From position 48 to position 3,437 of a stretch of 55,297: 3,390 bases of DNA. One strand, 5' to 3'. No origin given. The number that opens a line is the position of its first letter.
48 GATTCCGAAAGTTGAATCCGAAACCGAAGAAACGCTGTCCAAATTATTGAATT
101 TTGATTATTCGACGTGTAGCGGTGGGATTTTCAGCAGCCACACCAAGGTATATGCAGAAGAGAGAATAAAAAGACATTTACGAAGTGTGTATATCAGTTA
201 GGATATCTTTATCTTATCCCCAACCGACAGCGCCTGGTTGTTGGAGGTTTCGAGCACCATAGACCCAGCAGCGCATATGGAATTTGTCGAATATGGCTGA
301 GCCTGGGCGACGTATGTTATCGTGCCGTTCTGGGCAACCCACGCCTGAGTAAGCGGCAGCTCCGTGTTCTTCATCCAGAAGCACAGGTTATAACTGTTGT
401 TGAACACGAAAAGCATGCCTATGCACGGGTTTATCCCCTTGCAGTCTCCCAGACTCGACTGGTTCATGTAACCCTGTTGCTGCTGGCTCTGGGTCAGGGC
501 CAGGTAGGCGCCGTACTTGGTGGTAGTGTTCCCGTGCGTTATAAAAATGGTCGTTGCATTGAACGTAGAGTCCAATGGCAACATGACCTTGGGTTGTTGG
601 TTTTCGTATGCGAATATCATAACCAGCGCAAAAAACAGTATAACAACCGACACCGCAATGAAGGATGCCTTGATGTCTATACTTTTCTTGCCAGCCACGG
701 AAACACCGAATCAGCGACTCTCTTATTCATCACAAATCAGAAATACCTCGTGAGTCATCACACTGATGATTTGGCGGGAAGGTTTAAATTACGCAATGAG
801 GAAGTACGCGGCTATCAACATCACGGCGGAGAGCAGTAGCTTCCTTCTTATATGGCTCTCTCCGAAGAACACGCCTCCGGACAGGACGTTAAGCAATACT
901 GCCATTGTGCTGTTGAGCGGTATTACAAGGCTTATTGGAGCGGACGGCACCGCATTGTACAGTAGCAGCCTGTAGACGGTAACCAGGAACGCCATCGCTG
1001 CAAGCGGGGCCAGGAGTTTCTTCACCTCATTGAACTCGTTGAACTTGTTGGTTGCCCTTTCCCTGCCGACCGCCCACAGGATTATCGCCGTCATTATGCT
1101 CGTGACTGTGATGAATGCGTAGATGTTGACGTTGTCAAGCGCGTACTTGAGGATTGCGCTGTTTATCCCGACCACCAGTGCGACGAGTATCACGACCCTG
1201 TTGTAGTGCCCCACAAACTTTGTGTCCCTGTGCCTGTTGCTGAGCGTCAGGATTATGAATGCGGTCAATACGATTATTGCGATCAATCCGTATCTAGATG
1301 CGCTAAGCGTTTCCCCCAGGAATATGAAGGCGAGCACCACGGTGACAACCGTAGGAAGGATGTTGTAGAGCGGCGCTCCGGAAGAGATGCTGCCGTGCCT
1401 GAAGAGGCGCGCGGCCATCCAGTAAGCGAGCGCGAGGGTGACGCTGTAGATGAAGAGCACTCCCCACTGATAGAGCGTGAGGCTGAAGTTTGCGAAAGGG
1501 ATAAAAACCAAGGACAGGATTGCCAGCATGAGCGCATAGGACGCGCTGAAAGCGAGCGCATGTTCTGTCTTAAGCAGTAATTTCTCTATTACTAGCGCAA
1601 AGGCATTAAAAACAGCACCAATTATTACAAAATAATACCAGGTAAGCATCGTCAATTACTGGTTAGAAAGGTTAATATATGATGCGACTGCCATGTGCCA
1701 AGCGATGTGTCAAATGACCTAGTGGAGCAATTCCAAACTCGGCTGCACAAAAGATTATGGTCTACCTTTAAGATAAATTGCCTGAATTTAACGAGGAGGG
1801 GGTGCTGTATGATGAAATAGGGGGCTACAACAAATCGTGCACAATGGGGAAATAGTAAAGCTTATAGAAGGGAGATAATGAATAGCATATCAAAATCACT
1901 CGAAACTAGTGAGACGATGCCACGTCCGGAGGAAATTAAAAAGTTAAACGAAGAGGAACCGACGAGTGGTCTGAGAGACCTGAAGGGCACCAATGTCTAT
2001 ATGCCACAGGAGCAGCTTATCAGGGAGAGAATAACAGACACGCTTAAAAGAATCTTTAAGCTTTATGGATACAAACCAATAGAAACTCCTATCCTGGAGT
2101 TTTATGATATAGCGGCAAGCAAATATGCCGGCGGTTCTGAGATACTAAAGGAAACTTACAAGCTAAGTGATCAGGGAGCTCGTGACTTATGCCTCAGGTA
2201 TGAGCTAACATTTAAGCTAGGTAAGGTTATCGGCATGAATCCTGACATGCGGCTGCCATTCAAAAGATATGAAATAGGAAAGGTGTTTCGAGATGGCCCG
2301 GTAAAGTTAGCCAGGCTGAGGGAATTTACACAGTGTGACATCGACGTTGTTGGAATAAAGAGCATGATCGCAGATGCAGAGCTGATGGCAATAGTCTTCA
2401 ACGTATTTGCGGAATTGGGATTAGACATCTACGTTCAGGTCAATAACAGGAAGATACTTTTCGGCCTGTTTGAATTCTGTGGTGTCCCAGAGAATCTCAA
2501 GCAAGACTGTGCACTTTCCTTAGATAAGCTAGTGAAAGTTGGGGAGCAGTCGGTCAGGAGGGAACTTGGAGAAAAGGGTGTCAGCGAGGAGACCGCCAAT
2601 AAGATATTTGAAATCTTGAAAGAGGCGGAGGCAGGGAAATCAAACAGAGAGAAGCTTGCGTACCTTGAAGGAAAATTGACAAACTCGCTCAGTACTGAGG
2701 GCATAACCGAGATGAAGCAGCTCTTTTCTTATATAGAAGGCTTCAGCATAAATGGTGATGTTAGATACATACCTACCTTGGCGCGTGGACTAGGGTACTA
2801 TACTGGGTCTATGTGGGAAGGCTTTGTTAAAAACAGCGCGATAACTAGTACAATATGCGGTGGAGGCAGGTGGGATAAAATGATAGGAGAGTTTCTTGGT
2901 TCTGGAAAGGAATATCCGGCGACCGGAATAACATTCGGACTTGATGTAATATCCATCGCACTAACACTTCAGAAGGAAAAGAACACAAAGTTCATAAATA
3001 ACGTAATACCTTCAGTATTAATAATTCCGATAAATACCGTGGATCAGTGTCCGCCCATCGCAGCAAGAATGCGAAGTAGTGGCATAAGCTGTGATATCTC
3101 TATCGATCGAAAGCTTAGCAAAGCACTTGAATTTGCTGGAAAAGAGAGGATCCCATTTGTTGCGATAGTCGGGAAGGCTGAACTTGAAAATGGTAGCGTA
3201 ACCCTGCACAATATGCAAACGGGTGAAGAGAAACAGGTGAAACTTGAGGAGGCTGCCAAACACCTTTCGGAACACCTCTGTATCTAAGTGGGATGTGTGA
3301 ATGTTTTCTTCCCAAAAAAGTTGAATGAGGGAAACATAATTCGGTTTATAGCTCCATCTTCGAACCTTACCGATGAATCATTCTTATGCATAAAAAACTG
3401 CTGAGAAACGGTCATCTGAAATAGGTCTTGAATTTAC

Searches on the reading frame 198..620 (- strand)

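Call 21: search_protein_families(library=pfam, proteins=[window:198-620:-], max_evalue=0.001)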
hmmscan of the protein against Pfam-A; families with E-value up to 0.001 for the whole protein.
window:198-620:- (140 aa): 1 family
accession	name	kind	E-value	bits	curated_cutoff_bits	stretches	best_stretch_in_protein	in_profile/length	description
PF02643.20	DUF192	-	3.1e-17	62.9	27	1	40-138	5-95/96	Uncharacterized ACR, COG1430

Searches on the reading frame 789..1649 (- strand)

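Call 21: search_protein_families(library=pfam, proteins=[window:789-1649:-], max_evalue=0.001)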
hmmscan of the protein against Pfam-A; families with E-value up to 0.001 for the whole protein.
window:789-1649:- (286 aa): 1 family
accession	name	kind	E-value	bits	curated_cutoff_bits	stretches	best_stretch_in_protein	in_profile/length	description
PF00892.27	EamA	-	1.4e-12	48.5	28.2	2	153-284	7-133/135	EamA-like transporter family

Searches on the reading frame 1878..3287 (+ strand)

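Call 21: search_protein_families(library=pfam, proteins=[window:1878-3287:+], max_evalue=0.001)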
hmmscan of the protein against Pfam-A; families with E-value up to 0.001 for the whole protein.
window:1878-3287:+ (469 aa): 5 families
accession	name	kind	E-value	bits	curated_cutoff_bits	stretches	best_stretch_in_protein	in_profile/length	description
PF13393.11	tRNA-synt_His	-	4.1e-35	121.9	25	1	41-357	5-307/308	Histidyl-tRNA synthetase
PF03129.25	HGTP_anticodon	-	1.5e-12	47.9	21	1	380-465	2-93/94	Anticodon binding domain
PF00152.25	tRNA-synt_2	-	2.6e-05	23.9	25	1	47-180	23-140/308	tRNA synthetases class II (D, K and N)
PF00587.30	tRNA-synt_2b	-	8.3e-05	23.2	29.3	1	94-187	1-101/179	tRNA synthetase class II core domain (G, H, P, S and T)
PF01409.25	tRNA-synt_2d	-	0.00015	21.7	19.8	1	49-188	19-162/246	tRNA synthetases class II core domain (F)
